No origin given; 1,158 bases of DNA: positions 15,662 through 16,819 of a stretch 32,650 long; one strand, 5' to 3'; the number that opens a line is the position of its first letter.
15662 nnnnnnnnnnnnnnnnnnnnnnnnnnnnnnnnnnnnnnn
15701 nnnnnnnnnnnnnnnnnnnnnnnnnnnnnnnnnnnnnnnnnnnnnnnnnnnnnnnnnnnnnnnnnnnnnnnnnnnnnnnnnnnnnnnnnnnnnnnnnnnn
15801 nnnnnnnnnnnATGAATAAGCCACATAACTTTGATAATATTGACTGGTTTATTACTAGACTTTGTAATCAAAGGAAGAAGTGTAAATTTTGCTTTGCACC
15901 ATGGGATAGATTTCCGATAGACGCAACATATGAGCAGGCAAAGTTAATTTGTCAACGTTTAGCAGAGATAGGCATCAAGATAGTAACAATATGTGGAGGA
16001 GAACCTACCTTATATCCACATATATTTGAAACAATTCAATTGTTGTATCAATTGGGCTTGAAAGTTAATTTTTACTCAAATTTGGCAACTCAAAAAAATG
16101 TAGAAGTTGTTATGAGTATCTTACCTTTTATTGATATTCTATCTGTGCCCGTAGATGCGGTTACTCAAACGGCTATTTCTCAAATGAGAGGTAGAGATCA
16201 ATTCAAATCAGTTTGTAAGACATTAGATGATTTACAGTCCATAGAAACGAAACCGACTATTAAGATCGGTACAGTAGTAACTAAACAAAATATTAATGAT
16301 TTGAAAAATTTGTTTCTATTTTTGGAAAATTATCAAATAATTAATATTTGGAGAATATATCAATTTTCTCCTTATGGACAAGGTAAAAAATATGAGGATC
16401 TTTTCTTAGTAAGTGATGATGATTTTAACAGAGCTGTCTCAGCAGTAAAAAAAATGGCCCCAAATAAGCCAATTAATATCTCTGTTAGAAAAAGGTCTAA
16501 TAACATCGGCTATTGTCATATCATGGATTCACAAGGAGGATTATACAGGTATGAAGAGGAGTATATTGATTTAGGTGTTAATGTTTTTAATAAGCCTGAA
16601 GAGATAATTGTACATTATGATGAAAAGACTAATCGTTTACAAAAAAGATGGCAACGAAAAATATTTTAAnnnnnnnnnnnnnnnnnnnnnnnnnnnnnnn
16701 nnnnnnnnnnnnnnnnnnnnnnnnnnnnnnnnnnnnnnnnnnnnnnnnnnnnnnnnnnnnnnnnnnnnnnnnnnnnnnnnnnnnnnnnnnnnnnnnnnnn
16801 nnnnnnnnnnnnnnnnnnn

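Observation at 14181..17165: Candidate undescribed nucleotide-modifying system: PadR + small protein | nucleotidyltransferase + viperin-like radical SAM (CX5CX2C) | convergent Nudix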

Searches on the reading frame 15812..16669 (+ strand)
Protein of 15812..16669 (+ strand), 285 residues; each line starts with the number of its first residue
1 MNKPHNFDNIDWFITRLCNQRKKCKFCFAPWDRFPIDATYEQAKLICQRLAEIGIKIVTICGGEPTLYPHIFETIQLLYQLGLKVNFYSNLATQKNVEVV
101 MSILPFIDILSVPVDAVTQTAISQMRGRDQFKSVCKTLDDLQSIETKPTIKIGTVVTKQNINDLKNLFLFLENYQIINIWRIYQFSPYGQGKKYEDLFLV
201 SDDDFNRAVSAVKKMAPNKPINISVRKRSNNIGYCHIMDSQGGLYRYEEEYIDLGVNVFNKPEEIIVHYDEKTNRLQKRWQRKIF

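Call 3: search_protein_families(library=pfam, proteins=[window:15812-16669:+], max_evalue=0.01)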
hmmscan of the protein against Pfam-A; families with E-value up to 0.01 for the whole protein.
window:15812-16669:+ (285 aa): 1 family
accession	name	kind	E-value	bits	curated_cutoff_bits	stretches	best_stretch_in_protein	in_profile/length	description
PF04055.27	Radical_SAM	-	6.6e-15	56.1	29.5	1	14-170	3-165/166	Radical SAM superfamily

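Call 4: search_protein_families(library=ncbifam, proteins=[window:15812-16669:+], max_evalue=0.01)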
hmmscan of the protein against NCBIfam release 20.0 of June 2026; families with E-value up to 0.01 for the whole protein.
window:15812-16669:+ (285 aa): 40 families (the best 25 are shown)
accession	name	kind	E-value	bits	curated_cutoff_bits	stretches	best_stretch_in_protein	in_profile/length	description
NF038283.1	viperin_w_prok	equivalog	5.6e-23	81.5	180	1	10-246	4-244/281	viperin family antiviral radical SAM protein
NF045574.1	sacti_mat_StsB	exception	1.4e-18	67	625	1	9-202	97-286/466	StsB family radical SAM/SPASM domain sactipeptide maturase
TIGR03962.1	mycofact_rSAM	equivalog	5.1e-16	58.8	265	1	11-198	15-199/339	mycofactocin radical SAM maturase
TIGR04317.1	W_rSAM_matur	equivalog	3.1e-14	52.9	380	1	14-189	10-188/349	tungsten cofactor oxidoreductase radical SAM maturase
TIGR04053.2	TIGR04053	equivalog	3.9e-14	52.7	395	1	10-207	10-208/366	TIGR04053 family radical SAM/SPASM domain-containing protein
TIGR04545.1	rSAM_ahbD_hemeb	equivalog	1.6e-13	50.9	500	1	10-223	2-212/339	heme b synthase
TIGR04347.1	pseudo_SAM_Halo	equivalog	6.9e-11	42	525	1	11-215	41-241/390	TIGR04347 family pseudo-SAM/SPASM protein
TIGR03977.1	rSAM_pair_HxsC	equivalog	8.1e-11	41.3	267.9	1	13-238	30-254/292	His-Xaa-Ser system radical SAM maturase HxsC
TIGR04055.1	rSAM_NirJ2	equivalog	3.8e-10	39.8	500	1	10-226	2-212/326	putative heme d1 biosynthesis radical SAM protein NirJ2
TIGR04051.1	rSAM_NirJ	equivalog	4.1e-10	39.2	515.45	1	12-193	6-184/354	heme d1 biosynthesis radical SAM protein NirJ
TIGR04054.1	rSAM_NirJ1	equivalog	5.8e-10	38.3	650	1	11-193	39-218/387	putative heme d1 biosynthesis radical SAM protein NirJ1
TIGR02666.1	moaA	equivalog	7.7e-10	38.2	284.05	1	14-210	16-217/336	GTP 3',8-cyclase MoaA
TIGR02668.1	moaA_archaeal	equivalog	1e-09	37.8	325.25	1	13-193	15-194/303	GTP 3',8-cyclase MoaA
NF050035.1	rSAM_WgK_link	exception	2e-09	36.9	650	1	10-190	11-189/367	radical SAM/SPASM peptide maturase WgkB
NF001199.0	PRK00164.2-1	equivalog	4.2e-09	36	231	1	14-178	18-183/308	GTP 3',8-cyclase MoaA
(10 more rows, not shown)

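Call 5: search_solved_structures(query=window:15812-16669:+, max_evalue=0.01, show_alignments=2)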
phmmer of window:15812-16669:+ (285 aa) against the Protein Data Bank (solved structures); distinct sequences matched with E-value up to 0.01: 11.
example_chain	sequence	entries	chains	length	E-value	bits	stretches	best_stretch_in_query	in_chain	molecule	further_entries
6efn_A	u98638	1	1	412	1.8e-08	37.6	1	14-165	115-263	Sporulation killing factor maturation protein SkfB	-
9dfn_A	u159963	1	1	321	8.6e-06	28.9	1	9-184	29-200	Radical SAM core domain-containing protein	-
9dfw_A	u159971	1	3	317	1.9e-05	27.8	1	10-207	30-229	Radical SAM core domain-containing protein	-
6b4c_A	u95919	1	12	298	2e-05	27.7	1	10-207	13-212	Viperin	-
9dgw_A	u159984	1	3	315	2.3e-05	27.5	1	10-185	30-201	Radical SAM core domain-containing protein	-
7n7i_A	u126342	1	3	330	2.7e-05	27.3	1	10-185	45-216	Viperin-like enzyme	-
9dfu_A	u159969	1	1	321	7.2e-05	25.8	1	10-184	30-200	Radical SAM core domain-containing protein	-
6q2p_A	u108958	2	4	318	0.00057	22.9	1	10-256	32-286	Radical S-adenosyl methionine domain-containing protein 2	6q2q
7n7h_A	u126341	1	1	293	0.0012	21.9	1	10-258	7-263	VIPERIN-LIKE ENZYME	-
2z2u_A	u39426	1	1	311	0.0061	19.5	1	60-192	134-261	UPF0026 protein MJ0257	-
6djt_A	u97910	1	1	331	0.0071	19.3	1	60-192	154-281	S-adenosyl-L-methionine-dependent tRNA 4-demethylwyosine synthase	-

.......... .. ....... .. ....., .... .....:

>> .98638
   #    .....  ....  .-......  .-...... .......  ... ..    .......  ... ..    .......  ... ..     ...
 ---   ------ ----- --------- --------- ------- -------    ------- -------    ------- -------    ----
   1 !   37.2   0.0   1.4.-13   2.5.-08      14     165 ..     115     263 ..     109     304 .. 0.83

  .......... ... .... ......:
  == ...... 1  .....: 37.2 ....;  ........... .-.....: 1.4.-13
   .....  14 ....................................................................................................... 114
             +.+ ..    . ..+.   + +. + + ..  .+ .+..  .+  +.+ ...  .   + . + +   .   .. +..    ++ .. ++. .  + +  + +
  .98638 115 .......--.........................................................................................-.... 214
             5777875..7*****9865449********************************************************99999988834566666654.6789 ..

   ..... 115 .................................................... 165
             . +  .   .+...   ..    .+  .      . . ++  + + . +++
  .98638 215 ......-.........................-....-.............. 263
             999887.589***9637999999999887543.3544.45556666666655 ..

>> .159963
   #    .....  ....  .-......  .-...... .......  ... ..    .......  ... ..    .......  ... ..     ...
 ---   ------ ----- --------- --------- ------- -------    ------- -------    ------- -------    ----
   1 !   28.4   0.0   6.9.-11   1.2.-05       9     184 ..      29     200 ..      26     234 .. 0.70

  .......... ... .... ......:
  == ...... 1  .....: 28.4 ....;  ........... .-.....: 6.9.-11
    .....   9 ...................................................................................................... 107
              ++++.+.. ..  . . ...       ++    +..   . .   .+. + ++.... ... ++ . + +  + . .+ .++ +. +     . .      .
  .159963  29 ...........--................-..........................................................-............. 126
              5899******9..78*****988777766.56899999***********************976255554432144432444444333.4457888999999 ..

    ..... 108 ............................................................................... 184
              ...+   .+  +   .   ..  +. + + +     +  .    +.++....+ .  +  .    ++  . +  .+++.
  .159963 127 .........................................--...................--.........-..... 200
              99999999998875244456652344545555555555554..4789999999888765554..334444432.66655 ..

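Call 6: search_protein_families(library=padloc, proteins=[window:15812-16669:+], max_evalue=0.01)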
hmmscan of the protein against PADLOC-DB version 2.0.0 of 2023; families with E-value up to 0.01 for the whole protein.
window:15812-16669:+ (285 aa): 3 families
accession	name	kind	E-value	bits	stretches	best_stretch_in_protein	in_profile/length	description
PDLC02904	pVip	-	2.4e-27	94.1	1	10-247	5-228/262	Viperins associated with kinases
PDLC02903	pVip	-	1.8e-25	87.9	1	10-246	2-222/257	Viperins not associated with kinases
PDLC02905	pVip-kinase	-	3e-09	34.6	1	9-215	183-394/474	Viperin-kinase fusion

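Call 7: find_homologous_proteins(query=window:15812-16669:+, max_evalue=0.001)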
Query window:15812-16669:+ (285 aa): 51 proteins with E <= 0.001 among 348 candidates.
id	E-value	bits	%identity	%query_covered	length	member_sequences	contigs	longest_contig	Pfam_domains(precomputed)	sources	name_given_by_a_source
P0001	1.0e-192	657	100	100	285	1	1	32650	PF04055.28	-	-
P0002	2.8e-95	337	54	96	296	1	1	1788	PF04055.28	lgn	-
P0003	6.8e-92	326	51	96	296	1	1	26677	PF04055.28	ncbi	ncbi:MAG: radical SAM protein [Candidatus Falkowbacteria bacterium]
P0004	1.0e-91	326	50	96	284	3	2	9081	PF04055.28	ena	-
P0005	7.8e-90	319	51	96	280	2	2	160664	PF04055.28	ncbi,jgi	ncbi:MAG: hypothetical protein WCS88_01900 [Patescibacteria group bacterium]|jgi:MoaA/NifB/PqqE/SkfB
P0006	2.8e-89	318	49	99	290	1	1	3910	PF04055.28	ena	-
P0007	5.1e-89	317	76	65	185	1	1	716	-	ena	-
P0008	2.4e-82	295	48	96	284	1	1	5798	PF04055.28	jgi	jgi:MoaA/NifB/PqqE/SkfB family radical SAM enzyme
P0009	3.5e-82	294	46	96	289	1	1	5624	PF04055.28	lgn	-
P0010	1.1e-80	289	46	96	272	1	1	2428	PF04055.28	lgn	-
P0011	4.3e-79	284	48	92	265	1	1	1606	PF04055.28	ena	-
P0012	2.6e-78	282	47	96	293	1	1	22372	PF04055.28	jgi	-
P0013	1.9e-77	279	44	96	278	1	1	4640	PF04055.28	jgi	jgi:MoaA/NifB/PqqE/SkfB family radical SAM enzyme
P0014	1.7e-74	269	48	95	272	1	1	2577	PF04055.28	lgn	-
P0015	4.7e-74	268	45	96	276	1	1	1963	PF04055.28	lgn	-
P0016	8.3e-74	267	45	96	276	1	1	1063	PF04055.28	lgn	-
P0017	8.0e-73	264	47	95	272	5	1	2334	PF04055.28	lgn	-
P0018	6.8e-72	261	44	95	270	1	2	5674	PF04055.28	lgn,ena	-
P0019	1.2e-69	253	44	96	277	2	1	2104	PF04055.28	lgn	-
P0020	5.5e-69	251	43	98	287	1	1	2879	PF04055.28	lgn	-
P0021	7.3e-69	251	45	95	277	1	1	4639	PF04055.28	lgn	-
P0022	1.6e-66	243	44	96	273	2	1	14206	PF04055.28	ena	-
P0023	1.6e-66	243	45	95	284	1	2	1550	PF04055.28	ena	-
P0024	2.2e-66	243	44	95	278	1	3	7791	PF04055.28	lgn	-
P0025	3.3e-64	235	43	95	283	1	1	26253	PF04055.28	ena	-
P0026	7.2e-64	234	40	97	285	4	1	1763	PF04055.28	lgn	-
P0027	2.4e-63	233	42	95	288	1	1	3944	PF04055.28,PF13353.12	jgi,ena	-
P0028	4.0e-62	229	41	96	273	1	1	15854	PF04055.28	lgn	-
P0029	5.1e-62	228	41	95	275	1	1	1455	PF04055.28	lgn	-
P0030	6.6e-62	228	40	97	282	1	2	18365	PF04055.28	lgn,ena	-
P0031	1.5e-61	227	41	96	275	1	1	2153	PF04055.28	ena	-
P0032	2.2e-61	226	41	95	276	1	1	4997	PF04055.28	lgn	-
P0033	3.6e-61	225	43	96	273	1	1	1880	PF04055.28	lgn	-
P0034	1.4e-60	223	41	98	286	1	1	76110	PF04055.28,PF13353.12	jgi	jgi:MoaA/NifB/PqqE/SkfB family radical SAM enzyme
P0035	1.1e-58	217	42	89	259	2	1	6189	PF04055.28,PF13353.12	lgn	-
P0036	8.6e-58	214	37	97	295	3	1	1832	PF04055.28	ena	-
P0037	1.7e-57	213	43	96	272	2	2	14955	PF04055.28,PF13353.12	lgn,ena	-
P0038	2.1e-57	213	40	97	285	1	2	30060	PF04055.28,PF13353.12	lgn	-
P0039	4.0e-57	212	39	96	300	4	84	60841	PF04055.28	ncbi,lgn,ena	-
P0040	4.7e-56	209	40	95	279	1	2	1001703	PF04055.28,PF13353.12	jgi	jgi:MoaA/NifB/PqqE/SkfB family radical SAM enzyme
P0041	2.4e-54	203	39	95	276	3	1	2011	PF04055.28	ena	-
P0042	3.8e-54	202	39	95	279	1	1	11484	PF04055.28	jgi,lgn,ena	-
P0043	3.0e-53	199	44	74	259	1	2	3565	PF04055.28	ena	-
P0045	4.7e-45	173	35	96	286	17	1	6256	PF04055.28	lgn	-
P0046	6.9e-43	165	37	96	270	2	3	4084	PF04055.28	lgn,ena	-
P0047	4.6e-42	163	37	82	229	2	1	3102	PF04055.28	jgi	jgi:MoaA/NifB/PqqE/SkfB family radical SAM enzyme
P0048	1.3e-16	79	29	82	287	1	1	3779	PF04055.28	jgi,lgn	jgi:MoaA/NifB/PqqE/SkfB family radical SAM enzyme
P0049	1.4e-13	69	29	82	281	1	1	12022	PF04055.28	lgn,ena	-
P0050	1.0e-12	66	27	97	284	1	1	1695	PF04055.28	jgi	jgi:MoaA/NifB/PqqE/SkfB family radical SAM enzyme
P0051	6.1e-7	47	27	57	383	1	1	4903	PF04055.28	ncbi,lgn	-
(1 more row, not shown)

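Call 9: find_related_loci(query=A1, collection=genome_contigs, flank=8000)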
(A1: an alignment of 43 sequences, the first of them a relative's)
Query A1 (285 aa) in genome_contigs; peptide patterns used: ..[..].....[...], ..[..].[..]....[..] (x = any residue, [..] = any of these).
280 stretches matched a pattern; 28 encode a relative of the query (tblastn E <= 1e-3); 28 distinct loci.
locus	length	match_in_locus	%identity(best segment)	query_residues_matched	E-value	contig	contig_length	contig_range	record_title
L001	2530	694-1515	45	6-282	1e-85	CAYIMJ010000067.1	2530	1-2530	MAG TPA_asm: uncultured Candidatus Saccharibacteria bacterium isolate ERP119705_co25_280 genome assembly, contig: NODE_8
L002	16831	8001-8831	38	3-281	2e-58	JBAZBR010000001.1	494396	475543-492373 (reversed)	MAG: Patescibacteria group bacterium isolate SO_2017_GW1_117 NODE_115_length_494396_cov_1.400511_OW334_2017, whole genom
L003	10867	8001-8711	31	8-255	1e-29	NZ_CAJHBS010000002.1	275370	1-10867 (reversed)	Psychrobacter sp. Pi2-52 isolate Psychrobacter sp. Pi2-52, whole genome shotgun sequence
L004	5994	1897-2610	27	10-242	1e-19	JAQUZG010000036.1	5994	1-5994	MAG: Candidatus ainarchaeum sp. isolate STD2_255 NODE_56540_length_5994_cov_17.311744_Sandtown_D2, whole genome shotgun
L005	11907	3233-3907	27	9-242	2e-19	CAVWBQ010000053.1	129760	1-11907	MAG: uncultured Actinomycetota bacterium isolate MFD05502.bin.2.70 genome assembly, contig: contig_6908, whole genome sh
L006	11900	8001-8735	25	9-262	2e-18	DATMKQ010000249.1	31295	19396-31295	MAG TPA_asm: Trebonia sp. isolate SMAG_U12775 k141_1645058, whole genome shotgun sequence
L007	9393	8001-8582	27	9-206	4e-17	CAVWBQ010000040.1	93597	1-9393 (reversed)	MAG: uncultured Actinomycetota bacterium isolate MFD05502.bin.2.70 genome assembly, contig: contig_4534, whole genome sh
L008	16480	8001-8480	27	13-185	1e-11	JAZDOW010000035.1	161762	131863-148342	MAG: Pseudomonadota bacterium isolate MEGAHIT-group-0.800 k141_16020681, whole genome shotgun sequence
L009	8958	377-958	24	23-221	7e-11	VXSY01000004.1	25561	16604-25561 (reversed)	MAG: Gammaproteobacteria bacterium isolate SB0665_bin_27 NODE_976_length_25561_cov_8.245472, whole genome shotgun sequen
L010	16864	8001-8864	22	10-283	1e-9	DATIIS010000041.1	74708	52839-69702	MAG TPA_asm: Candidatus Saccharimonadales bacterium isolate SMAG_U15671 k141_111530, whole genome shotgun sequence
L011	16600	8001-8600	22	8-212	6e-9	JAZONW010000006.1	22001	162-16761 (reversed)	MAG: Victivallaceae bacterium isolate T1900045635_YK20190329.MAGScoT_cleanbin_000025 SGB_8088_k141_261507, whole genome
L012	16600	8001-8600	21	8-212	2e-8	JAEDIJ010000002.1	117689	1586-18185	MAG: Victivallaceae bacterium isolate MAG159 NODE_46_length_117689_cov_8.219401, whole genome shotgun sequence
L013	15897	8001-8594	21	10-212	2e-8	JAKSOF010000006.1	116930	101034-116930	MAG: Victivallaceae bacterium isolate Horse_feces170 MAG170_6, whole genome shotgun sequence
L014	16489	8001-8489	26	1-167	3e-8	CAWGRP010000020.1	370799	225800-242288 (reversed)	MAG: uncultured delta proteobacterium isolate MFD06435.bin.1.188 genome assembly, contig: contig_41852, whole genome sho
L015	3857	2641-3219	25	5-196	2e-8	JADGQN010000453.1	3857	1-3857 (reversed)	MAG: Syntrophobacterales bacterium isolate Chersky.21_67 contig-100_21805, whole genome shotgun sequence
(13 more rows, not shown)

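Call 11: find_encoding_contigs(protein=P0005, flank=6000, max_places=2)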
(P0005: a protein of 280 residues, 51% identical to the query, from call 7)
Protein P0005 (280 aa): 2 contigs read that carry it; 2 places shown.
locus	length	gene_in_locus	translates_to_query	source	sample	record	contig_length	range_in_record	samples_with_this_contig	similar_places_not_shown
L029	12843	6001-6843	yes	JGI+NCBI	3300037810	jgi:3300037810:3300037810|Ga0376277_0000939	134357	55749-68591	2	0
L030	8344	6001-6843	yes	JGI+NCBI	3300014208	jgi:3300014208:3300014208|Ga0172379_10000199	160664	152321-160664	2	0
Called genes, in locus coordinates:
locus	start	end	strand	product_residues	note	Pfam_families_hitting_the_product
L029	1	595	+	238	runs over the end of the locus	PF00696:AA_kinase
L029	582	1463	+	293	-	PF04468:PSP1, PF28472:PSP1_3rd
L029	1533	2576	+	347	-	PF00044:Gp_dh_N, PF02800:Gp_dh_C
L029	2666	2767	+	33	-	-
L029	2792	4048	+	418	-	PF01406:tRNA-synt_1e, PF09334:tRNA-synt_1g (faint), PF23493:CysS_C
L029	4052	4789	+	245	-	PF22435:MRM3-like_sub_bind, PF00588:SpoU_methylase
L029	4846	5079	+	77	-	-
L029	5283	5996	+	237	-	PF00483:NTP_transferase, PF12804:NTP_transf_3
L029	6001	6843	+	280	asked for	PF04055:Radical_SAM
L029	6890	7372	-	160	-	PF00293:NUDIX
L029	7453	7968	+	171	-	-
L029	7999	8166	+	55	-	-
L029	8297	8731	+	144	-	PF00293:NUDIX, PF14815:NUDIX_4 (weak)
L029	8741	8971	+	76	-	-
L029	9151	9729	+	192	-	-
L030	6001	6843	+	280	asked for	PF04055:Radical_SAM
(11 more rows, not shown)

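Call 12: find_encoding_contigs(protein=P0034, flank=6000, max_places=2)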
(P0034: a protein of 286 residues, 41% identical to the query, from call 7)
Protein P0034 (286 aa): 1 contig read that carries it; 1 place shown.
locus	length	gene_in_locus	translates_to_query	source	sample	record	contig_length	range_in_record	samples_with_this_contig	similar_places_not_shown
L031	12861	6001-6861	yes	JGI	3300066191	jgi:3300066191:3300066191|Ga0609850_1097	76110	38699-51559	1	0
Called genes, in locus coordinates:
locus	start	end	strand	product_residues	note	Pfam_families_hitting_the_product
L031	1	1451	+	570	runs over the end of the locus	-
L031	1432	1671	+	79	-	-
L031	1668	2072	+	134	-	PF13669:Glyoxalase_4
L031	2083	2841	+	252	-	-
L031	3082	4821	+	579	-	PF00501:AMP-binding, PF00550:PP-binding (weak)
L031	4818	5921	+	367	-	PF14907:NTP_transf_5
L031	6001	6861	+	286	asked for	PF04055:Radical_SAM, PF13353:Fer4_12 (faint)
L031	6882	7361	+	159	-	PF12867:DinB_2 (weak)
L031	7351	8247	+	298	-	PF04055:Radical_SAM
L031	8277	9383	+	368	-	PF00248:Aldo_ket_red (weak)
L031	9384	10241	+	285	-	PF04055:Radical_SAM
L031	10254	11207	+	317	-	PF13793:Pribosyltran_N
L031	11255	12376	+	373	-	PF04055:Radical_SAM, PF13353:Fer4_12 (weak), PF13186:SPASM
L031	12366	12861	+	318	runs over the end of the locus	PF13793:Pribosyltran_N, PF00156:Pribosyltran, PF14572:Pribosyl_synth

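Call 13: find_encoding_contigs(protein=P0039, flank=6000, max_places=3)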
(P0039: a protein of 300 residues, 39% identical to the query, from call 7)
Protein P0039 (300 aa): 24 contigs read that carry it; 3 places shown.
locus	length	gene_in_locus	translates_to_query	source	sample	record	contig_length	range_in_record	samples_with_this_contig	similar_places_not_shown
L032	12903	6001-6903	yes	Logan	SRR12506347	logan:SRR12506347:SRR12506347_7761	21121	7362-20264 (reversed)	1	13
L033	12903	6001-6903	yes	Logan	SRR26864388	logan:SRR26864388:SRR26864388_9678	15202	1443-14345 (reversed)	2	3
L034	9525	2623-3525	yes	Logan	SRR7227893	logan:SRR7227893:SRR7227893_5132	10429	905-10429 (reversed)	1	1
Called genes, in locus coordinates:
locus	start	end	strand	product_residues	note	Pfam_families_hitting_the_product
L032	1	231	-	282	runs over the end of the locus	PF12784:PDDEXK_2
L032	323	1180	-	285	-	-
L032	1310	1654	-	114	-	-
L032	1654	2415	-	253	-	PF00142:Fer4_NifH (faint), PF01656:CbiA, PF02374:ArsA_ATPase (weak), PF06564:CBP_BcsQ, PF09140:MipZ (faint), PF10609:ParA, PF13614:AAA_31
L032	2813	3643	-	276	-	PF01507:PAPS_reduct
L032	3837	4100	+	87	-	PF00239:Resolvase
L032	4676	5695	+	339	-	PF00106:adh_short (weak), PF01073:3Beta_HSD, PF01370:Epimerase, PF02719:Polysacc_synt_2, PF04321:RmlD_sub_bind, PF07993:NAD_binding_4 (weak), PF08659:KR, PF16363:GDP_Man_Dehyd, +1 more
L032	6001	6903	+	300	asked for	PF04055:Radical_SAM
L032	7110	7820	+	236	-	PF00483:NTP_transferase, PF12804:NTP_transf_3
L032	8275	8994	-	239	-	PF00239:Resolvase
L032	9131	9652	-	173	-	-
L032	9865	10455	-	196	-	-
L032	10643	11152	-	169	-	-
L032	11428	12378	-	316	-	PF18941:DUF5688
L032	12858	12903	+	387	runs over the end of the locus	PF01076:Mob_Pre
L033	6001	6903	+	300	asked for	PF04055:Radical_SAM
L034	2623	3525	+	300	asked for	PF04055:Radical_SAM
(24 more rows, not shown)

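Call 14: find_encoding_contigs(protein=P0040, flank=6000, max_places=2)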
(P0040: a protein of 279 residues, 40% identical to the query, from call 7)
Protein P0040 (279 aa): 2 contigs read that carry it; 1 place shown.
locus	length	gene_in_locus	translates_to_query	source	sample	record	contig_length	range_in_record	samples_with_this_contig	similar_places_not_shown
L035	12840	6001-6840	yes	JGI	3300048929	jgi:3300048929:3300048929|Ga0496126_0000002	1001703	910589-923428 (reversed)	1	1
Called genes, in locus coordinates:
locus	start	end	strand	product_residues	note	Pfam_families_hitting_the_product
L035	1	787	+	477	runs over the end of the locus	PF00501:AMP-binding, PF13193:AMP-binding_C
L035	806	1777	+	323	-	PF13529:Peptidase_C39_2 (faint)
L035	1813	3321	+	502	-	PF00501:AMP-binding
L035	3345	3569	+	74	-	PF00550:PP-binding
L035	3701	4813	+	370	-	PF14907:NTP_transf_5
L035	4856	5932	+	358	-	PF04055:Radical_SAM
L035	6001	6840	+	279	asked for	PF04055:Radical_SAM, PF13353:Fer4_12 (weak)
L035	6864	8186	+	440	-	PF04055:Radical_SAM, PF13353:Fer4_12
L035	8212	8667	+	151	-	PF12867:DinB_2 (weak)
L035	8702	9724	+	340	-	-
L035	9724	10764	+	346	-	-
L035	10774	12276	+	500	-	PF00501:AMP-binding, PF13193:AMP-binding_C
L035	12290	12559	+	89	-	PF00550:PP-binding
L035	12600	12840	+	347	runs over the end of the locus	PF14399:BtrH_N (weak)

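Call 15: find_encoding_contigs(protein=P0003, flank=6000, max_places=2)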
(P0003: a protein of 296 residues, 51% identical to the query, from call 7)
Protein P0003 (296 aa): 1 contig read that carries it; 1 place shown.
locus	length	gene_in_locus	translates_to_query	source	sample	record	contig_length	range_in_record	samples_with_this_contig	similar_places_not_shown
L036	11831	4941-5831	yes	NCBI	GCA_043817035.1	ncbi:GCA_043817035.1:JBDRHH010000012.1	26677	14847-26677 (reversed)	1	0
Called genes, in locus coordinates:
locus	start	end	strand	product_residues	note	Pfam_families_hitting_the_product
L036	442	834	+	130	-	-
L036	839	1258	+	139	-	-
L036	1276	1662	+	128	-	-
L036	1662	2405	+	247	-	-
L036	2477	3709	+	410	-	PF03235:GmrSD_N, PF01844:HNH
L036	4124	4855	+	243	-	PF00483:NTP_transferase, PF12804:NTP_transf_3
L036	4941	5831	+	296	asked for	PF04055:Radical_SAM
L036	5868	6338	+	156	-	PF00293:NUDIX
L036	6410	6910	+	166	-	PF13274:SocA_Panacea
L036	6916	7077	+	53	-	-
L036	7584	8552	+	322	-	PF00005:ABC_tran, PF13304:AAA_21 (faint), PF13732:DrrA1-3_C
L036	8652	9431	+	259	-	PF01061:ABC2_membrane, PF12698:ABC2_membrane_3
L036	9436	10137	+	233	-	PF08713:DNA_alkylation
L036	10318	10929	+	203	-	PF01726:LexA_DNA_bind, PF00717:Peptidase_S24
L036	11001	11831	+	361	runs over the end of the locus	-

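Call 16: find_encoding_contigs(protein=P0025, flank=6000, max_places=2)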
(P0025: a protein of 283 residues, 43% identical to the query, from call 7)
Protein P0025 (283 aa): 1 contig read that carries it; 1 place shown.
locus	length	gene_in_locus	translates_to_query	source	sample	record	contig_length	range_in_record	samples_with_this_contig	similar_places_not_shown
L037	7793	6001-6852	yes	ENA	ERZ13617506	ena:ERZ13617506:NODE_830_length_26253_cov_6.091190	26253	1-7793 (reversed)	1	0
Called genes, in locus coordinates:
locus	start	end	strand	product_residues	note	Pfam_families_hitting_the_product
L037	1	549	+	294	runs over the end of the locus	PF20379:DUF6674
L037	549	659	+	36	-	-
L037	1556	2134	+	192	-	PF00881:Nitroreductase, PF14512:TM1586_NiRdase (faint), PF00881:Nitroreductase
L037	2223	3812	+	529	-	PF02310:B12-binding, PF04055:Radical_SAM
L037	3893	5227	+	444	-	PF00501:AMP-binding, PF13193:AMP-binding_C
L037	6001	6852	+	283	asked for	PF04055:Radical_SAM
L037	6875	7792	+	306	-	?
